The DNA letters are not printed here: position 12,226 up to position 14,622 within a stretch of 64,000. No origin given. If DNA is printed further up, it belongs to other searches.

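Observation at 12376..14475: Fusion of an asparagine-synthase-like amidotransferase with a DUF71/diphthine-ammonia-ligase-like PP-loop domain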

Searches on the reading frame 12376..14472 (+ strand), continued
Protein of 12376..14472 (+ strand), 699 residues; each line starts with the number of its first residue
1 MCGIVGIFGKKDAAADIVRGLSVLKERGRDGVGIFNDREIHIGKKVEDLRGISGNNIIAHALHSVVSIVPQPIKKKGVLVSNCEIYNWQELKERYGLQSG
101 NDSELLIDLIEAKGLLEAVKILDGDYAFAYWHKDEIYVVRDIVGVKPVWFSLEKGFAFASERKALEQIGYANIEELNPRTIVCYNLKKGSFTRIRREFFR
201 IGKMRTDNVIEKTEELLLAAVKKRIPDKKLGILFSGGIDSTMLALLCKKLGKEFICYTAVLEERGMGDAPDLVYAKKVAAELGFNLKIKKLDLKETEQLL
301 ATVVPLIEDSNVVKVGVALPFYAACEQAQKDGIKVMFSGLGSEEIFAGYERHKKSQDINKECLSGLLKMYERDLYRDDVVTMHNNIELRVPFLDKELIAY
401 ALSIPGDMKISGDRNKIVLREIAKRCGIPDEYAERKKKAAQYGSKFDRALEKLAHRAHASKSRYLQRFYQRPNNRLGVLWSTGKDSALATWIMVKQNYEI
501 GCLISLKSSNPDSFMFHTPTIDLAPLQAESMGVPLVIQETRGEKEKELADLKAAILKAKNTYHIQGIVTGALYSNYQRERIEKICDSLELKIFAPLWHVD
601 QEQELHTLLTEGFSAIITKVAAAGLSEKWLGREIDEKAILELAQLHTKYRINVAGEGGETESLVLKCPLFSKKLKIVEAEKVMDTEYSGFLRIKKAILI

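Call 5: find_homologous_proteins(query=window:12376-14472:+)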
Query window:12376-14472:+ (699 aa): 3455 proteins with E <= 0.001 among 8000 candidates; the best 120 are listed.
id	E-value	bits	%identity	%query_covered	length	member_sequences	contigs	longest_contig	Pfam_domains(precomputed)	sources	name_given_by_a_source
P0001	0.0e+0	1554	100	100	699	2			PF00733.28,PF28410.1,PF24167.2,PF01902.25,PF13522.12,PF13537.12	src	-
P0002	0.0e+0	1021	65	100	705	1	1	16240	PF00733.28,PF28410.1,PF24167.2,PF03054.23,PF06508.20,PF01902.25,PF13522.12,PF02540.24,PF13537.12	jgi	jgi:asparagine synthase (glutamine-hydrolysing)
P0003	1.0e-294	997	63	100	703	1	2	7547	PF00733.28,PF28410.1,PF24167.2,PF03054.23,PF06508.20,PF01902.25,PF13522.12,PF02540.24,PF13537.12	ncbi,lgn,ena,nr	ncbi:MAG: diphthine--ammonia ligase [Nanoarchaeota archaeon]|nr:diphthine--ammonia ligase [Nanoarcha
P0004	3.0e-288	976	62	100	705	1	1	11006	PF00733.28,PF28410.1,PF24167.2,PF03054.23,PF01902.25,PF13522.12,PF13537.12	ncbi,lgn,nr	ncbi:MAG: diphthine--ammonia ligase [Nanoarchaeota archaeon]|nr:diphthine--ammonia ligase [Nanoarcha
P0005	6.1e-288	975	62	100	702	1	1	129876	PF00733.28,PF28410.1,PF24167.2,PF01902.25,PF13522.12,PF13537.12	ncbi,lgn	-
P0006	6.9e-284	961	61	100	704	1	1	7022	PF00733.28,PF28410.1,PF24167.2,PF03054.23,PF06508.20,PF01171.27,PF01902.25,PF13522.12,PF13537.12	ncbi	-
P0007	4.8e-278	942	61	100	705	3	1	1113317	PF00733.28,PF28410.1,PF24167.2,PF03054.23,PF01902.25,PF13522.12,PF13537.12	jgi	jgi:diphthine-ammonia ligase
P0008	2.5e-265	900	59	100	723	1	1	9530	PF00733.28,PF28410.1,PF24167.2,PF01902.25,PF13522.12,PF13537.12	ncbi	-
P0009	5.1e-260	883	57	100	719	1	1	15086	PF00733.28,PF28410.1,PF24167.2,PF01902.25,PF13522.12,PF13537.12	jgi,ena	-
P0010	1.4e-259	881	58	100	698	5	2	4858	PF00733.28,PF28410.1,PF24167.2,PF01902.25,PF13522.12,PF13537.12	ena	-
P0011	4.2e-259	880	56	100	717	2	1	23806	PF00733.28,PF28410.1,PF24167.2,PF01902.25,PF13522.12,PF13537.12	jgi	jgi:diphthine-ammonia ligase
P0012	6.1e-259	879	56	100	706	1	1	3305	PF00733.28,PF28410.1,PF24167.2,PF03054.23,PF06508.20,PF01902.25,PF13522.12,PF02540.24,PF13537.12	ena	-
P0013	6.1e-255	866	57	100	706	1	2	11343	PF00733.28,PF28410.1,PF24167.2,PF01902.25,PF13522.12,PF02540.24,PF13537.12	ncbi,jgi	jgi:asparagine synthase (glutamine-hydrolysing)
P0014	1.1e-254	865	57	100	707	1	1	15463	PF00733.28,PF28410.1,PF24167.2,PF03054.23,PF06508.20,PF01902.25,PF13522.12,PF02540.24,PF13537.12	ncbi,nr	ncbi:diphthine--ammonia ligase [Candidatus Woesearchaeota archaeon]|nr:diphthine--ammonia ligase [Ca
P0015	9.6e-254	862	56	100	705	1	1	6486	PF00733.28,PF28410.1,PF24167.2,PF03054.23,PF01902.25,PF13522.12,PF13537.12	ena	-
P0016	3.1e-253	860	58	97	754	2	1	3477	PF00733.28,PF28410.1,PF24167.2,PF01902.25,PF13522.12,PF13537.12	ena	-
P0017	2.6e-252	857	56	97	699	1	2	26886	PF00733.28,PF28410.1,PF24167.2,PF03054.23,PF06508.20,PF01902.25,PF13522.12,PF13537.12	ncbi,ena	-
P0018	3.4e-252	857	55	100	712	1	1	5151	PF00733.28,PF28410.1,PF24167.2,PF01902.25,PF13522.12,PF13537.12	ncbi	-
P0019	9.3e-252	855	57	100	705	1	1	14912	PF00733.28,PF28410.1,PF24167.2,PF03054.23,PF06508.20,PF01902.25,PF13522.12,PF13537.12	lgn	-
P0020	9.9e-252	855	56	100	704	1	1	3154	PF00733.28,PF28410.1,PF24167.2,PF03054.23,PF01902.25,PF13522.12,PF13537.12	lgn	-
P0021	1.3e-251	855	57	98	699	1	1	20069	PF00733.28,PF28410.1,PF24167.2,PF03054.23,PF06508.20,PF01902.25,PF13522.12,PF13537.12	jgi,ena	-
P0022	2.9e-251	854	57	100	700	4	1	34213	PF00733.28,PF28410.1,PF24167.2,PF03054.23,PF06508.20,PF01902.25,PF13522.12,PF13537.12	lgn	-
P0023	3.2e-251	854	55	97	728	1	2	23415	PF00733.28,PF28410.1,PF24167.2,PF01902.25,PF13522.12,PF13537.12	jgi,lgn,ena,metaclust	metaclust:\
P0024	3.9e-251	853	55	100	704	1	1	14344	PF00733.28,PF28410.1,PF24167.2,PF03054.23,PF01902.25,PF13522.12,PF13537.12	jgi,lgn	jgi:asparagine synthase (glutamine-hydrolysing)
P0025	5.4e-251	853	55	100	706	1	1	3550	PF00733.28,PF28410.1,PF24167.2,PF06508.20,PF01902.25,PF13522.12,PF13537.12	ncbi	-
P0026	7.8e-251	852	56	99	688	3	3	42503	PF00733.28,PF28410.1,PF24167.2,PF01902.25,PF13522.12,PF13537.12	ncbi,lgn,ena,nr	ncbi:diphthine--ammonia ligase [Candidatus Woesearchaeota archaeon]|nr:diphthine--ammonia ligase [Ca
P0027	2.5e-250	851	55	99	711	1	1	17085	PF00733.28,PF28410.1,PF24167.2,PF03054.23,PF01902.25,PF13522.12,PF13537.12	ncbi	ncbi:MAG: diphthine--ammonia ligase [Candidatus Woesearchaeota archaeon]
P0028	4.1e-250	850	56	100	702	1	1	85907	PF00733.28,PF28410.1,PF24167.2,PF06508.20,PF01902.25,PF13522.12,PF02540.24,PF13537.12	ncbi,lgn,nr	ncbi:diphthine--ammonia ligase [Candidatus Woesearchaeota archaeon]|nr:diphthine--ammonia ligase [Ca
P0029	4.5e-250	850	57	100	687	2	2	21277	PF00733.28,PF28410.1,PF24167.2,PF06508.20,PF01902.25,PF13522.12,PF13537.12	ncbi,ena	-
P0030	4.9e-250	850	54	100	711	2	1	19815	PF00733.28,PF28410.1,PF24167.2,PF01902.25,PF13522.12,PF13537.12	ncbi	ncbi:MAG: diphthine--ammonia ligase [Candidatus Woesearchaeota archaeon]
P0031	5.0e-250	850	56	100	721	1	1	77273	PF00733.28,PF28410.1,PF24167.2,PF06508.20,PF01902.25,PF13522.12,PF13537.12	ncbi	ncbi:diphthine--ammonia ligase [Nanoarchaeota archaeon]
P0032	1.5e-249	848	55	100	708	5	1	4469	PF00733.28,PF28410.1,PF24167.2,PF06508.20,PF01902.25,PF13522.12,PF02540.24,PF13537.12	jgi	jgi:asparagine synthase (glutamine-hydrolysing)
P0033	3.8e-249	847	54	100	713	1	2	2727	PF00733.28,PF28410.1,PF06508.20,PF02568.21,PF01902.25,PF13522.12,PF13537.12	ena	-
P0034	4.3e-249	846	56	100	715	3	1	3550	PF00733.28,PF28410.1,PF24167.2,PF01902.25,PF13522.12,PF13537.12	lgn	-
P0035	6.2e-249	846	55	100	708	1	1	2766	PF00733.28,PF28410.1,PF24167.2,PF01902.25,PF13522.12,PF13537.12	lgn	-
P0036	9.1e-249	845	55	100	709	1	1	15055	PF00733.28,PF28410.1,PF01902.25,PF13522.12,PF02540.24,PF13537.12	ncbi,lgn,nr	ncbi:TIGR00289 family protein [Candidatus Woesearchaeota archaeon]|nr:TIGR00289 family protein [Cand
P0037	1.4e-248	845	55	100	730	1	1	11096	PF00733.28,PF28410.1,PF24167.2,PF01902.25,PF13522.12,PF13537.12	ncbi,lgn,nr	ncbi:MAG: diphthine--ammonia ligase [Nanoarchaeota archaeon]|nr:diphthine--ammonia ligase [Nanoarcha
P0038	7.4e-248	842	56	96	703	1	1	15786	PF00733.28,PF28410.1,PF24167.2,PF03054.23,PF06508.20,PF01902.25,PF13522.12,PF13537.12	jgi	-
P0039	9.2e-248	842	53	100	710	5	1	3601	PF00733.28,PF28410.1,PF24167.2,PF06508.20,PF01902.25,PF13522.12,PF13537.12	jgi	-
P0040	9.4e-248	842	54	100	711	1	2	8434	PF00733.28,PF28410.1,PF24167.2,PF03054.23,PF01902.25,PF13522.12,PF02540.24,PF13537.12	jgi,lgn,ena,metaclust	metaclust:\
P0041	1.3e-247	842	54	100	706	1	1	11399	PF00733.28,PF28410.1,PF24167.2,PF03054.23,PF01902.25,PF13522.12,PF13537.12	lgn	-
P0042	1.4e-247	841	54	100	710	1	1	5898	PF00733.28,PF28410.1,PF24167.2,PF01902.25,PF13522.12,PF13537.12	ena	-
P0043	2.5e-247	841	54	100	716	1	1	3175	PF00733.28,PF28410.1,PF24167.2,PF03054.23,PF06508.20,PF01902.25,PF13522.12,PF13537.12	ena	-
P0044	2.7e-247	841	55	100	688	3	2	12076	PF00733.28,PF28410.1,PF24167.2,PF01902.25,PF13522.12,PF13537.12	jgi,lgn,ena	-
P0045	6.4e-247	839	55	100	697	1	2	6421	PF00733.28,PF28410.1,PF24167.2,PF03054.23,PF01902.25,PF13522.12,PF13537.12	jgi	-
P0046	6.9e-247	839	54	100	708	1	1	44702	PF00733.28,PF28410.1,PF24167.2,PF03054.23,PF01902.25,PF13522.12,PF13537.12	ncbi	-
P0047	6.9e-247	839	54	100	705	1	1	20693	PF00733.28,PF28410.1,PF24167.2,PF06508.20,PF01902.25,PF13522.12,PF13537.12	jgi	-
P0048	7.4e-247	839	55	100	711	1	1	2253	PF00733.28,PF28410.1,PF24167.2,PF03054.23,PF01902.25,PF13522.12,PF13537.12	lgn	-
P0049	1.1e-246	839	55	99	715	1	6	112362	PF00733.28,PF28410.1,PF24167.2,PF03054.23,PF06508.20,PF01902.25,PF13522.12,PF13537.12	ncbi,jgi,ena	-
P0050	1.4e-246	838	54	100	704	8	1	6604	PF00733.28,PF28410.1,PF24167.2,PF01902.25,PF13522.12,PF13537.12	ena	-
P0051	3.3e-246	837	57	100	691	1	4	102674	PF00733.28,PF28410.1,PF24167.2,PF03054.23,PF06508.20,PF01902.25,PF13522.12,PF13537.12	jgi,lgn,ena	-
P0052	4.4e-246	837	57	100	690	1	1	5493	PF00733.28,PF28410.1,PF24167.2,PF03054.23,PF06508.20,PF01902.25,PF13522.12,PF13537.12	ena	-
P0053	6.2e-246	836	55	100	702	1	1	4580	PF00733.28,PF28410.1,PF24167.2,PF01902.25,PF13522.12,PF13537.12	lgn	-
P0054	6.6e-246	836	55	100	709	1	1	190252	PF00733.28,PF28410.1,PF24167.2,PF03054.23,PF01902.25,PF13522.12,PF13537.12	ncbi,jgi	-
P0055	1.2e-245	835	56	96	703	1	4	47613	PF00733.28,PF28410.1,PF24167.2,PF03054.23,PF06508.20,PF01902.25,PF13522.12,PF13537.12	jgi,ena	jgi:diphthine-ammonia ligase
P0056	1.7e-245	835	54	100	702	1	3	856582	PF00733.28,PF28410.1,PF24167.2,PF03054.23,PF06508.20,PF01902.25,PF13522.12,PF13537.12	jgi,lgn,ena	jgi:asparagine synthase (glutamine-hydrolysing)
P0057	2.2e-245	834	54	100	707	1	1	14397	PF00733.28,PF28410.1,PF24167.2,PF03054.23,PF06508.20,PF01902.25,PF13522.12,PF02540.24,PF13537.12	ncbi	-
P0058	2.5e-245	834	55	100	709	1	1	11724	PF00733.28,PF28410.1,PF24167.2,PF01902.25,PF13522.12,PF13537.12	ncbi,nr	ncbi:MAG: diphthine--ammonia ligase [Nanoarchaeota archaeon]|nr:diphthine--ammonia ligase [Nanoarcha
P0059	3.3e-245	834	53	100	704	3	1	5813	PF00733.28,PF28410.1,PF24167.2,PF01902.25,PF13522.12,PF13537.12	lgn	-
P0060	4.7e-245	833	54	97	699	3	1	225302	PF00733.28,PF28410.1,PF24167.2,PF03054.23,PF06508.20,PF01902.25,PF13522.12,PF13537.12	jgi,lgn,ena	-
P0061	1.1e-244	832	56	100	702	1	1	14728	PF00733.28,PF28410.1,PF24167.2,PF06508.20,PF01902.25,PF13522.12,PF13537.12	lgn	-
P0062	1.4e-244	832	55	100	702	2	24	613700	PF00733.28,PF28410.1,PF24167.2,PF03054.23,PF06508.20,PF01902.25,PF13522.12,PF13537.12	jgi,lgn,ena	jgi:diphthine-ammonia ligase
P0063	2.1e-244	831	54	100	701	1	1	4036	PF00733.28,PF28410.1,PF24167.2,PF01902.25,PF13522.12,PF13537.12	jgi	jgi:asparagine synthase (glutamine-hydrolysing)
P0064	3.3e-244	830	55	100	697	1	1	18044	PF00733.28,PF28410.1,PF24167.2,PF03054.23,PF01902.25,PF13522.12,PF13537.12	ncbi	ncbi:MAG: diphthine--ammonia ligase [Nanoarchaeota archaeon]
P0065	3.5e-244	830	54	100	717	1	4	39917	PF00733.28,PF28410.1,PF24167.2,PF01902.25,PF13522.12,PF13537.12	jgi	-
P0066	3.8e-244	830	55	100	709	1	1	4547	PF00733.28,PF28410.1,PF24167.2,PF01902.25,PF13522.12,PF13537.12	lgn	-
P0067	4.4e-244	830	55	100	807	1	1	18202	PF13275.12,PF00733.28,PF28410.1,PF24167.2,PF01902.25,PF13522.12,PF13537.12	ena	-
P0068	5.3e-244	830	56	100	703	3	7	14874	PF00733.28,PF28410.1,PF24167.2,PF06508.20,PF01902.25,PF13522.12,PF13537.12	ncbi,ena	-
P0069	7.9e-244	829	54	100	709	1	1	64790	PF00733.28,PF28410.1,PF24167.2,PF03054.23,PF01902.25,PF13522.12,PF13537.12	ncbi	ncbi:MAG: diphthine--ammonia ligase [Candidatus Woesearchaeota archaeon]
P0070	1.4e-243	828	55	100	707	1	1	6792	PF00733.28,PF28410.1,PF24167.2,PF01902.25,PF13522.12,PF13537.12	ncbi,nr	ncbi:diphthine--ammonia ligase [Candidatus Woesearchaeota archaeon]|nr:diphthine--ammonia ligase [Ca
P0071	1.9e-243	828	56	100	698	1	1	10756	PF00733.28,PF28410.1,PF24167.2,PF03054.23,PF06508.20,PF01902.25,PF13522.12,PF02540.24,PF13537.12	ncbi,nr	ncbi:MAG: diphthine--ammonia ligase [Nanoarchaeota archaeon]|nr:diphthine--ammonia ligase [Nanoarcha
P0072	2.0e-243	828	54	100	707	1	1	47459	PF00733.28,PF28410.1,PF24167.2,PF03054.23,PF01902.25,PF13522.12,PF13537.12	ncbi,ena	-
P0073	2.0e-243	828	54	100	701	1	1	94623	PF00733.28,PF28410.1,PF24167.2,PF03054.23,PF06508.20,PF01902.25,PF13522.12,PF13537.12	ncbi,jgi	-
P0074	2.4e-243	827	56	100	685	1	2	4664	PF00733.28,PF28410.1,PF24167.2,PF01902.25,PF13522.12,PF13537.12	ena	-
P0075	2.9e-243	827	54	100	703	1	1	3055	PF00733.28,PF28410.1,PF24167.2,PF06508.20,PF01902.25,PF13522.12,PF13537.12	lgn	-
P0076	4.4e-243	827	54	97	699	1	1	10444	PF00733.28,PF28410.1,PF24167.2,PF03054.23,PF06508.20,PF01902.25,PF13522.12,PF02540.24,PF13537.12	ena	-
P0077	7.2e-243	826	54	100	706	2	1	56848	PF00733.28,PF28410.1,PF24167.2,PF03054.23,PF01902.25,PF13522.12,PF02540.24,PF13537.12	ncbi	-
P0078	7.9e-243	826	54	99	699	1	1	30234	PF00733.28,PF28410.1,PF24167.2,PF01507.26,PF03054.23,PF06508.20,PF01171.27,PF01902.25,PF13522.12,PF13537.12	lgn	-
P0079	8.2e-243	826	56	100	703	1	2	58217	PF00733.28,PF28410.1,PF24167.2,PF01902.25,PF13522.12,PF13537.12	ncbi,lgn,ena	-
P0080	1.1e-242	825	54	98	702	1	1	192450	PF00733.28,PF28410.1,PF24167.2,PF03054.23,PF06508.20,PF01902.25,PF13522.12,PF13537.12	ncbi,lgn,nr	ncbi:diphthine--ammonia ligase [Candidatus Woesearchaeota archaeon]|nr:diphthine--ammonia ligase [Ca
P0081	1.3e-242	825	56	96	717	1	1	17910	PF00733.28,PF28410.1,PF24167.2,PF01902.25,PF13522.12,PF13537.12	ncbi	ncbi:diphthine--ammonia ligase [Nanoarchaeota archaeon]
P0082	1.5e-242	825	55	100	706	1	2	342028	PF00733.28,PF28410.1,PF24167.2,PF01902.25,PF13522.12,PF13537.12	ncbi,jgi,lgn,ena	-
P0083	1.5e-242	825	56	97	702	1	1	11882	PF00733.28,PF28410.1,PF24167.2,PF06508.20,PF01902.25,PF13522.12,PF13537.12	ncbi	-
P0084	2.3e-242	824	56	100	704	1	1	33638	PF00733.28,PF28410.1,PF24167.2,PF03054.23,PF06508.20,PF01902.25,PF13522.12,PF13537.12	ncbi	-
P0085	2.8e-242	824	55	100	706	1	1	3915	PF00733.28,PF28410.1,PF24167.2,PF06508.20,PF01902.25,PF13522.12,PF13537.12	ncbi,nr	ncbi:diphthine--ammonia ligase [Candidatus Woesearchaeota archaeon]|nr:diphthine--ammonia ligase [Ca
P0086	6.1e-242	823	54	100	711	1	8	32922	PF00733.28,PF28410.1,PF24167.2,PF01902.25,PF13522.12,PF13537.12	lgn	-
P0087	7.7e-242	823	56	97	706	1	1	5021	PF00733.28,PF28410.1,PF24167.2,PF01902.25,PF13522.12,PF13537.12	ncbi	-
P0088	8.7e-242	822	55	100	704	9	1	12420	PF00733.28,PF28410.1,PF24167.2,PF03054.23,PF06508.20,PF01902.25,PF13522.12,PF13537.12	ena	-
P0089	1.0e-241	822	55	97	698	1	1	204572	PF00733.28,PF28410.1,PF24167.2,PF03054.23,PF01902.25,PF13522.12,PF13537.12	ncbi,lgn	-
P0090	1.0e-241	822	55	100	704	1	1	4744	PF00733.28,PF28410.1,PF24167.2,PF03054.23,PF06508.20,PF01902.25,PF13522.12,PF13537.12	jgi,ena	-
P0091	1.2e-241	822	56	100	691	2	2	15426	PF00733.28,PF28410.1,PF24167.2,PF02568.21,PF01902.25,PF13522.12,PF13537.12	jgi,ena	-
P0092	1.5e-241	822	53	100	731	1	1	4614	PF00733.28,PF28410.1,PF24167.2,PF01902.25,PF13522.12,PF13537.12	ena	-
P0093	1.5e-241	822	52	99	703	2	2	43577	PF00733.28,PF28410.1,PF24167.2,PF03054.23,PF06508.20,PF01902.25,PF13522.12,PF13537.12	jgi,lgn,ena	-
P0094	1.5e-241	822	54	100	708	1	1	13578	PF00733.28,PF28410.1,PF24167.2,PF03054.23,PF06508.20,PF01902.25,PF13522.12,PF02540.24,PF13537.12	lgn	-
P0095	1.5e-241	822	54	99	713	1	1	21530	PF00733.28,PF28410.1,PF24167.2,PF01902.25,PF13522.12,PF13537.12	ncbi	-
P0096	1.8e-241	821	54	100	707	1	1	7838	PF00733.28,PF28410.1,PF24167.2,PF03054.23,PF06508.20,PF01902.25,PF13522.12,PF13537.12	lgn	-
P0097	3.3e-241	820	55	100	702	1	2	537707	PF00733.28,PF28410.1,PF24167.2,PF03054.23,PF06508.20,PF01902.25,PF13522.12,PF13537.12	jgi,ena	jgi:diphthine-ammonia ligase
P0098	3.6e-241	820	54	100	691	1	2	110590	PF00733.28,PF28410.1,PF06508.20,PF01902.25,PF13522.12,PF13537.12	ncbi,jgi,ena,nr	ncbi:diphthine--ammonia ligase [Candidatus Woesearchaeota archaeon]|nr:MAG: diphthine--ammonia ligas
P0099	3.7e-241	820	55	100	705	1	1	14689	PF00733.28,PF28410.1,PF24167.2,PF03054.23,PF06508.20,PF01902.25,PF13522.12,PF13537.12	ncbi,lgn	-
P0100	3.7e-241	820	55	100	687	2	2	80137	PF00733.28,PF28410.1,PF24167.2,PF01902.25,PF13522.12,PF13537.12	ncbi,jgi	-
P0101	4.2e-241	820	53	100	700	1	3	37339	PF00733.28,PF28410.1,PF24167.2,PF03054.23,PF06508.20,PF01902.25,PF13522.12,PF13537.12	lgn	-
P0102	4.7e-241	820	54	100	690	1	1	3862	PF00733.28,PF28410.1,PF24167.2,PF03054.23,PF06508.20,PF01902.25,PF13522.12,PF02540.24,PF13537.12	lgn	-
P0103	6.1e-241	820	55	100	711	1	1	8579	PF00733.28,PF28410.1,PF24167.2,PF03054.23,PF06508.20,PF01171.27,PF01902.25,PF13522.12,PF13537.12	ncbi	-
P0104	7.2e-241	819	54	100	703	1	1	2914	PF00733.28,PF28410.1,PF24167.2,PF01902.25,PF13522.12,PF13537.12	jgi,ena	-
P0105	8.2e-241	819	55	100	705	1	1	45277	PF00733.28,PF28410.1,PF24167.2,PF03054.23,PF06508.20,PF01902.25,PF13522.12,PF13537.12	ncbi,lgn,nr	ncbi:MAG: diphthine--ammonia ligase [Nanoarchaeota archaeon]|nr:diphthine--ammonia ligase [Nanoarcha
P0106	8.6e-241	819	54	100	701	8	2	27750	PF00733.28,PF28410.1,PF24167.2,PF01902.25,PF13522.12,PF13537.12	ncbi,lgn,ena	-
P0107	9.5e-241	819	53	100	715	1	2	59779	PF00733.28,PF28410.1,PF24167.2,PF03054.23,PF06508.20,PF01902.25,PF13522.12,PF13537.12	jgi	jgi:diphthine-ammonia ligase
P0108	9.7e-241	819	54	100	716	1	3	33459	PF00733.28,PF28410.1,PF24167.2,PF03054.23,PF06508.20,PF01902.25,PF13522.12,PF02540.24,PF13537.12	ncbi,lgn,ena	-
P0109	1.1e-240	819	53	100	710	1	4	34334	PF00733.28,PF28410.1,PF24167.2,PF01902.25,PF13522.12,PF13537.12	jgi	jgi:asparagine synthase (glutamine-hydrolysing)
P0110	1.2e-240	819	55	100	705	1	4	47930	PF00733.28,PF28410.1,PF24167.2,PF03054.23,PF06508.20,PF01902.25,PF13522.12,PF13537.12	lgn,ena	-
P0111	1.5e-240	818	56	100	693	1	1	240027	PF00733.28,PF28410.1,PF24167.2,PF03054.23,PF01902.25,PF13522.12,PF13537.12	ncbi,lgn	-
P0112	1.6e-240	818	56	100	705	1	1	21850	PF00733.28,PF28410.1,PF24167.2,PF03054.23,PF06508.20,PF01902.25,PF13522.12,PF13537.12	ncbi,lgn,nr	ncbi:MAG: diphthine--ammonia ligase [Nanoarchaeota archaeon]|nr:diphthine--ammonia ligase [Nanoarcha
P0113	1.8e-240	818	54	100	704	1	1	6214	PF00733.28,PF28410.1,PF24167.2,PF03054.23,PF06508.20,PF01902.25,PF13522.12,PF13537.12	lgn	-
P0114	2.0e-240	818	55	100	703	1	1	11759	PF00733.28,PF28410.1,PF24167.2,PF03054.23,PF06508.20,PF01902.25,PF13522.12,PF13537.12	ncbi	-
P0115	3.6e-240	817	53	100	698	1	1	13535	PF00733.28,PF28410.1,PF24167.2,PF03054.23,PF06508.20,PF02568.21,PF01902.25,PF13522.12,PF13537.12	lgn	-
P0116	3.6e-240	817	55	100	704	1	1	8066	PF00733.28,PF28410.1,PF24167.2,PF03054.23,PF06508.20,PF01902.25,PF13522.12,PF13537.12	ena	-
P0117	4.4e-240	817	53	100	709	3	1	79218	PF00733.28,PF28410.1,PF24167.2,PF03054.23,PF06508.20,PF01902.25,PF13522.12,PF02540.24,PF13537.12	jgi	jgi:diphthine-ammonia ligase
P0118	5.8e-240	816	53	100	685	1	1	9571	PF00733.28,PF28410.1,PF24167.2,PF03054.23,PF06508.20,PF01902.25,PF13522.12,PF13537.12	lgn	-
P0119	7.1e-240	816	54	100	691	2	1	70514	PF00733.28,PF28410.1,PF24167.2,PF06508.20,PF01902.25,PF13522.12,PF13537.12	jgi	-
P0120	7.3e-240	816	55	100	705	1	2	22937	PF00733.28,PF28410.1,PF24167.2,PF03054.23,PF06508.20,PF01902.25,PF13522.12,PF13537.12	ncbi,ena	ncbi:MAG: diphthine--ammonia ligase [Nanoarchaeota archaeon]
